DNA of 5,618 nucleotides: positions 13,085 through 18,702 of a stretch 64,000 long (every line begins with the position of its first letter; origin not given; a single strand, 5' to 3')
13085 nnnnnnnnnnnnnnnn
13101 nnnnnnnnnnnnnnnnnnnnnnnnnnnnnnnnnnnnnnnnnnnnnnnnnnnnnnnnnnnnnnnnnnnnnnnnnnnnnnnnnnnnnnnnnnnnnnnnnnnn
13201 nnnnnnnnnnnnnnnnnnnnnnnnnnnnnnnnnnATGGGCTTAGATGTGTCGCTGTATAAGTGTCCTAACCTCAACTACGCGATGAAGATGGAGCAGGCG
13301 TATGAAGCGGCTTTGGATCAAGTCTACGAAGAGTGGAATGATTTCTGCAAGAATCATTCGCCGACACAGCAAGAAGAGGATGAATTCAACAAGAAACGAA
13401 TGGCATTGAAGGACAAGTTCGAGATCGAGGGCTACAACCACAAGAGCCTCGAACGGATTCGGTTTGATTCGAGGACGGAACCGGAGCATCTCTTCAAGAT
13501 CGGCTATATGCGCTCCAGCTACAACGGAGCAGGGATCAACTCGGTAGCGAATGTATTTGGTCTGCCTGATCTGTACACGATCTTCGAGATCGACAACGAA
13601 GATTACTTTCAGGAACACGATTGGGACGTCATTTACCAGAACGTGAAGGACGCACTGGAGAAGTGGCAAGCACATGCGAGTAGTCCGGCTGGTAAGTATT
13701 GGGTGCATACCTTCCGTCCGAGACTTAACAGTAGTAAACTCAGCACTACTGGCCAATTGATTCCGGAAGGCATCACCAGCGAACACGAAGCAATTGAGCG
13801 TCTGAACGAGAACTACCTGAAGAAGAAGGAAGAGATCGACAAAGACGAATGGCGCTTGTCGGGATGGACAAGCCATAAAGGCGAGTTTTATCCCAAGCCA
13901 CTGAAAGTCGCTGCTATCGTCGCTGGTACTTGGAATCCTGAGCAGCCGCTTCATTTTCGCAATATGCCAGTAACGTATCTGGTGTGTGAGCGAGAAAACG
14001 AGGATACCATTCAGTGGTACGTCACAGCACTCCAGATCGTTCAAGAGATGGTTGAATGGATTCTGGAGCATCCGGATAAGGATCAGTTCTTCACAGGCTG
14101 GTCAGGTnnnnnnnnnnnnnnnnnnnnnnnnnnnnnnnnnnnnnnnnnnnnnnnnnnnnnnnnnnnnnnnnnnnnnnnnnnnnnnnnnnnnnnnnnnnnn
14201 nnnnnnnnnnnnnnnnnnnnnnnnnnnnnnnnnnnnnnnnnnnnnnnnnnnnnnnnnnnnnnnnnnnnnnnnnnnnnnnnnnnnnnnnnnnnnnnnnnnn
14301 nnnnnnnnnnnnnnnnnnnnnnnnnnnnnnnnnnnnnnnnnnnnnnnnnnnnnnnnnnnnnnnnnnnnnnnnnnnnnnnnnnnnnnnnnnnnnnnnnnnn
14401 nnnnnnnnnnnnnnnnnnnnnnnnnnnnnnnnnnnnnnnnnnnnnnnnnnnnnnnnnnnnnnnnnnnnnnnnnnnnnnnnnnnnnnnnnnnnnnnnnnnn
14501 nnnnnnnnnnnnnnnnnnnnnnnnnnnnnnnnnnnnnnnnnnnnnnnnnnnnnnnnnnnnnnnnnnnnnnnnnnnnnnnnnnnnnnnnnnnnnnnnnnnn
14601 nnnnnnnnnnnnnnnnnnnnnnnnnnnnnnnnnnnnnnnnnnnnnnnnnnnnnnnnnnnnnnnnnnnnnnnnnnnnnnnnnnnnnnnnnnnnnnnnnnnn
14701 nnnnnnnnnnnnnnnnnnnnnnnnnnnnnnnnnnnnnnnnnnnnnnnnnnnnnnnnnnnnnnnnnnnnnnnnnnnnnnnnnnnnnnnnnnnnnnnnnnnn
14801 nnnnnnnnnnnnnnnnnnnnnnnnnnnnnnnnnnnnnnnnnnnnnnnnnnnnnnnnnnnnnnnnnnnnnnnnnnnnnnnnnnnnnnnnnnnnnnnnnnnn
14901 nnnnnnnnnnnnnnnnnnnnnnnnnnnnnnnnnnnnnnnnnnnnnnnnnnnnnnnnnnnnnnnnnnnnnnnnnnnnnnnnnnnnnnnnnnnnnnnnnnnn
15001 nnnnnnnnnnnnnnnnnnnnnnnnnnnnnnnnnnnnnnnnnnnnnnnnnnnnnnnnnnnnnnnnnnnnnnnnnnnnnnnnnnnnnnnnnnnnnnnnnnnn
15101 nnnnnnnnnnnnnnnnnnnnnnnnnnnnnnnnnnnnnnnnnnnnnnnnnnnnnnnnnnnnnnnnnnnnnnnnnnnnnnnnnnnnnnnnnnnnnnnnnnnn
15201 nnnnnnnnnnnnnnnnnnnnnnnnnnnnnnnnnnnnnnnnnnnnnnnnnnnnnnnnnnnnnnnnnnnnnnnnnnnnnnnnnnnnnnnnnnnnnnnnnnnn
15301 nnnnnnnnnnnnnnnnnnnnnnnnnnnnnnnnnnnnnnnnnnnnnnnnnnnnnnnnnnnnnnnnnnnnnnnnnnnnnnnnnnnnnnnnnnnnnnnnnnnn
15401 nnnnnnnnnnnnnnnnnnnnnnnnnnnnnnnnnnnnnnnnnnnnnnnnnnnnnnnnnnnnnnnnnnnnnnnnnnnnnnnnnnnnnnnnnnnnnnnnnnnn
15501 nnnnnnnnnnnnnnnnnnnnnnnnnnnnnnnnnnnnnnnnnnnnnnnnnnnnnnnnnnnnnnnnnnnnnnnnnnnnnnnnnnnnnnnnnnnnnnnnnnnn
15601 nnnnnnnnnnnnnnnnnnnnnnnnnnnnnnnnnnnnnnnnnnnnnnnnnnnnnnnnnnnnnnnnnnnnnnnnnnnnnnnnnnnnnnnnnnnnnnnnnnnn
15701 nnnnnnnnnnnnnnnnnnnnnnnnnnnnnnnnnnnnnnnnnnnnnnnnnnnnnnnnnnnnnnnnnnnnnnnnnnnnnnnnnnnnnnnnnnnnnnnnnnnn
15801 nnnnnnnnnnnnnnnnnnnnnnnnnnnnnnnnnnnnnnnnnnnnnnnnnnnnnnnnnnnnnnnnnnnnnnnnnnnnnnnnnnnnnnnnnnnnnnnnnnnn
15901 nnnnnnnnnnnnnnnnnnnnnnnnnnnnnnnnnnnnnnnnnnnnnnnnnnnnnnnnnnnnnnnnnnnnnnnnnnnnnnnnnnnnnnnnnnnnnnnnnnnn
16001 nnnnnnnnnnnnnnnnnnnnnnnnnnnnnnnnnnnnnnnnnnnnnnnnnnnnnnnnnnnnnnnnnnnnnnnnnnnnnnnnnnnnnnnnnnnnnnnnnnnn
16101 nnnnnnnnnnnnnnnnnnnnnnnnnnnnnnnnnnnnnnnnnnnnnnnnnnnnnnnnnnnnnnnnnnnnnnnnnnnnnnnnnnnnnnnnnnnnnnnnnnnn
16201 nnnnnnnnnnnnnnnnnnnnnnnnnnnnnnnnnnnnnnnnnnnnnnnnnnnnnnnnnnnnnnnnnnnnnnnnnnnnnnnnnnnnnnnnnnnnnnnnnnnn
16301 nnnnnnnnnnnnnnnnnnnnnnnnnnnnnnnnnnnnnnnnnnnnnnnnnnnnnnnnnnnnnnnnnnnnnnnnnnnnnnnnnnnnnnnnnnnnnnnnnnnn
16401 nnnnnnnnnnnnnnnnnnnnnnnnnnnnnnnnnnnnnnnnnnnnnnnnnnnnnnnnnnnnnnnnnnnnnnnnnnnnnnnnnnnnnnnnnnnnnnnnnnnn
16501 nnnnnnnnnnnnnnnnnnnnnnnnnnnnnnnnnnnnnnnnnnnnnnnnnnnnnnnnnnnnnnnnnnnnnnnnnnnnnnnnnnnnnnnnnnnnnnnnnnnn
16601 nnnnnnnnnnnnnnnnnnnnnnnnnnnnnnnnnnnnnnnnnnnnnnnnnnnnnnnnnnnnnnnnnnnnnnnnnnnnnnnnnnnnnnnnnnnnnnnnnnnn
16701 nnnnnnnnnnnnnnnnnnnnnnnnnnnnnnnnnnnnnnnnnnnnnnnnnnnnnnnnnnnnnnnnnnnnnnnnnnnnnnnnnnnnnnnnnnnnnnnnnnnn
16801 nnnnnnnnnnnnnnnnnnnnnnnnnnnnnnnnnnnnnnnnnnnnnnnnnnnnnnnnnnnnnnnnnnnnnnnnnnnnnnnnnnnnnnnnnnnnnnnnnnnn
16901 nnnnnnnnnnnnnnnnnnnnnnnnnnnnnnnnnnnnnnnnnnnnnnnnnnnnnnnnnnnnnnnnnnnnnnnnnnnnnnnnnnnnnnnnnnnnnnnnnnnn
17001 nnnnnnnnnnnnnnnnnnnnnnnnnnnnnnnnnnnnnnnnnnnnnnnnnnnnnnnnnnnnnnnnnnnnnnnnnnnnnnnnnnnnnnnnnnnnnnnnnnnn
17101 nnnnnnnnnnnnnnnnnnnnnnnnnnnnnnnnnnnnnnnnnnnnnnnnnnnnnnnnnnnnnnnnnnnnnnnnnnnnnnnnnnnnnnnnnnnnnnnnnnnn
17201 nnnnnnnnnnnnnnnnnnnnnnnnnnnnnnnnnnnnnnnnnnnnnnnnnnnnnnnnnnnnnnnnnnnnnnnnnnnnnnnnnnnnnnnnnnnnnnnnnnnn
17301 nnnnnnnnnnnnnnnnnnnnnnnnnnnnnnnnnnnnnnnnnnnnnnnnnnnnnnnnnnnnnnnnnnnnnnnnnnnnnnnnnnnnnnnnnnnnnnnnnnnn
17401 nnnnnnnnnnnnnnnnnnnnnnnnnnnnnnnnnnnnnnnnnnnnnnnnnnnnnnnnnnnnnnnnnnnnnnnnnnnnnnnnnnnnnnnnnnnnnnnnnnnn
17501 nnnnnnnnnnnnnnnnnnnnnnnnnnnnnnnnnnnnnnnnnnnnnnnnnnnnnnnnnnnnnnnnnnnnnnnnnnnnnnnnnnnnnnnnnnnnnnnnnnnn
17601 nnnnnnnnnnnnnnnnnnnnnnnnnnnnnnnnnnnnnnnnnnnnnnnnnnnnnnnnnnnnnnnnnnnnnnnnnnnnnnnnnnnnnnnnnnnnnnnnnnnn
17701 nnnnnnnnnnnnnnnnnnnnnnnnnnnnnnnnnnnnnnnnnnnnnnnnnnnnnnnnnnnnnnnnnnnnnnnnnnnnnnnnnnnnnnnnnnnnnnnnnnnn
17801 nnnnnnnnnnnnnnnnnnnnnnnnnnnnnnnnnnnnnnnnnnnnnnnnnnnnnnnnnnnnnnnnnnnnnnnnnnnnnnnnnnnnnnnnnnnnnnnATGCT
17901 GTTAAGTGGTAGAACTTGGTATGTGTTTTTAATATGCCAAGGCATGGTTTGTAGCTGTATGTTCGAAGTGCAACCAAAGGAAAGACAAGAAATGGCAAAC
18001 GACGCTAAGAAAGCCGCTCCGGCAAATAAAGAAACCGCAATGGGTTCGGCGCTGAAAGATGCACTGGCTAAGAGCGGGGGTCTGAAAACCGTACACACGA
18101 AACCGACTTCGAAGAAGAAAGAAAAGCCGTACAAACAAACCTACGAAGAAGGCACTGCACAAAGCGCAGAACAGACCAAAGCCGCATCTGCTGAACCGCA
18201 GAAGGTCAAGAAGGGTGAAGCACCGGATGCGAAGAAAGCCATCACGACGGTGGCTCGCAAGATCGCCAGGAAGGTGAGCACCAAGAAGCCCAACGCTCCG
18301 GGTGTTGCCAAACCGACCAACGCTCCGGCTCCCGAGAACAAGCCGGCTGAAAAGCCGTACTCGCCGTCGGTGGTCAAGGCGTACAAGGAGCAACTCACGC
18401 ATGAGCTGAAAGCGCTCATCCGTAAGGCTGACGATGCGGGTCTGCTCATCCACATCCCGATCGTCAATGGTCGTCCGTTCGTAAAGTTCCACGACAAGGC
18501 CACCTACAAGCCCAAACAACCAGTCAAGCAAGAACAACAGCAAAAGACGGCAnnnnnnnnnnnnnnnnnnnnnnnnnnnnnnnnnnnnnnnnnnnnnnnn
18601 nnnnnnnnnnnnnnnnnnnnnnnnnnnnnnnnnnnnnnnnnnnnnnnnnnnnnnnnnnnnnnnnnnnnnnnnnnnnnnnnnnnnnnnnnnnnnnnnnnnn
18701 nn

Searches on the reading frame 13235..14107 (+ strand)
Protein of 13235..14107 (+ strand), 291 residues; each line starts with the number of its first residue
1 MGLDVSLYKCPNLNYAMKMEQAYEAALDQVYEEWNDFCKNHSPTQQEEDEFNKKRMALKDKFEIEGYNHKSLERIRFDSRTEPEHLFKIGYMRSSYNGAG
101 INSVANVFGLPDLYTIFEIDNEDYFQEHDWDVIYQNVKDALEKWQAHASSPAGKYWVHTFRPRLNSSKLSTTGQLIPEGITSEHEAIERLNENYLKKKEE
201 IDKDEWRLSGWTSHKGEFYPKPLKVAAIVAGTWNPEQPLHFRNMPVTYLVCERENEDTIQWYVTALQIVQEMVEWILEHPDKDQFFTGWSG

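Call 88: find_related_loci(query=window:13235-14107:+, collection=viral_contigs, flank=10000)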
Query window:13235-14107:+ (291 aa) in viral_contigs; peptide patterns used: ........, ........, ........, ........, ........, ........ (x = any residue, [..] = any of these).
72 stretches matched a pattern; 3 encode a relative of the query (tblastn E <= 1e-3); 2 distinct loci.
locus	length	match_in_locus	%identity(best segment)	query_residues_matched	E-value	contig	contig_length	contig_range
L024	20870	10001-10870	78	1-291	1e-159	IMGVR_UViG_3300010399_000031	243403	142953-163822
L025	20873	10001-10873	97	1-291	0e+0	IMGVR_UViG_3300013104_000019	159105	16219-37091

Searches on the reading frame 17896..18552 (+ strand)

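Call 20: search_protein_families(library=pfam, max_evalue=1, proteins=[window:17896-18552:+])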
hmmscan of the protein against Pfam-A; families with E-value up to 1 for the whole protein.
window:17896-18552:+ (219 aa): 1 family
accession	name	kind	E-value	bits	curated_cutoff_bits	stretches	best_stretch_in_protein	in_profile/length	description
PF23899.1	SU10_portal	-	0.032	13.1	30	1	44-133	102-192/593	Phage SU10 portal protein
